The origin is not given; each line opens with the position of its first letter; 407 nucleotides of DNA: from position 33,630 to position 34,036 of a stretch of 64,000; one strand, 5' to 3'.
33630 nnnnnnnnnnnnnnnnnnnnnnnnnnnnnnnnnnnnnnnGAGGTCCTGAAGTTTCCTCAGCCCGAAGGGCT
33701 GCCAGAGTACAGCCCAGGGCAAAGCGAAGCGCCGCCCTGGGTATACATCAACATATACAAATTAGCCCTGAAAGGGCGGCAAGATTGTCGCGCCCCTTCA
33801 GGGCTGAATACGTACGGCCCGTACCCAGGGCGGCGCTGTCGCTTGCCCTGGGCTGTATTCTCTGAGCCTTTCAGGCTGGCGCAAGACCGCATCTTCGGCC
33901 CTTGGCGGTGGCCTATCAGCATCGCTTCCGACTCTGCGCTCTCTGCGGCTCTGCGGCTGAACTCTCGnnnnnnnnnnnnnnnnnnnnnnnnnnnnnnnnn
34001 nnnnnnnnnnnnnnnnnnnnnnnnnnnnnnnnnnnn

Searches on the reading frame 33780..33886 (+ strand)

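Call 68: search_protein_families(library=pfam, proteins=[L090:1297-2895:+, L087:2607-4526:+, L087:4930-7500:-, L096:2781-5102:-], max_evalue=0.00001)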
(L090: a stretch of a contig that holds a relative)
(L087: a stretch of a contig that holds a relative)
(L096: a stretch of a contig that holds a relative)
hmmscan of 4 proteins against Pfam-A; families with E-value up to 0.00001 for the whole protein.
L090:1297-2895:+ (533 aa): 3 families
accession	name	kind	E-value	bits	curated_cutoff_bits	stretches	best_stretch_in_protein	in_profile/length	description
PF00282.25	Pyridoxal_deC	-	1.4e-71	241.7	27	1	103-456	7-374/375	Pyridoxal-dependent decarboxylase conserved domain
PF00266.25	Aminotran_5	-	5.3e-08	32.7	21.5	1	184-318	52-177/371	Aminotransferase class-V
PF01212.27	Beta_elim_lyase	-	3.7e-06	26.9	27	1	196-353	50-204/288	Beta-eliminating lyase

L087:2607-4526:+ (640 aa): 2 families
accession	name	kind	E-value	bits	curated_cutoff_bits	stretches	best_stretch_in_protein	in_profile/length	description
PF13646.12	HEAT_2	-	4.2e-14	53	27.7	1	492-569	11-88/88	HEAT repeats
PF02985.28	HEAT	-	8.2e-09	35.4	23.5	0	514-536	2-24/31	HEAT repeat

L087:4930-7500:- (857 aa): 14 families
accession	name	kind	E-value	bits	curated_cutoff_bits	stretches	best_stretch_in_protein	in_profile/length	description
PF13374.12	TPR_10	-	1.9e-76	250.5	27.5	7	16-56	2-42/42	Tetratricopeptide repeat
PF12770.12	CHAT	-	2.4e-68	231.2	24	1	505-855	2-289/289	CHAT domain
PF13424.12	TPR_12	-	4.4e-67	222.7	30.1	4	15-89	2-76/77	Tetratricopeptide repeat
PF24885.1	TPR_NPHP3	-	5.5e-53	180.3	100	4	200-315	108-233/239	Nephrocystin-3 TPR domain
PF00515.34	TPR_1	-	3.4e-30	103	27.8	1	101-130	2-31/34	Tetratricopeptide repeat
PF13176.12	TPR_7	-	4.3e-28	95.4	27.9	0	60-85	1-28/36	Tetratricopeptide repeat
PF07719.23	TPR_2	-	1.2e-27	94.1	27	0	100-129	1-30/34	Tetratricopeptide repeat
PF13431.12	TPR_17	-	1.3e-24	84.8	24.4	0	52-78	7-33/34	Tetratricopeptide repeat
PF13181.12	TPR_8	-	1.8e-23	81.1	25.7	0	103-132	4-33/34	Tetratricopeptide repeat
PF07721.20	TPR_4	-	2.1e-21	74.7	27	0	227-251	2-26/26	Tetratricopeptide repeat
PF17874.7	TPR_MalT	-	1.1e-20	74.6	45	2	21-173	45-192/336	MalT-like TPR region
PF14559.12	TPR_19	-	1.1e-18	67.8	25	1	40-90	8-57/68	Tetratricopeptide repeat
PF13432.12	TPR_16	-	1.6e-14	54.4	32.7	1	22-88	3-61/65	Tetratricopeptide repeat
PF13428.12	TPR_14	-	1.1e-13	50.8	23.5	0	229-255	4-30/44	Tetratricopeptide repeat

L096:2781-5102:- (774 aa): 0 families
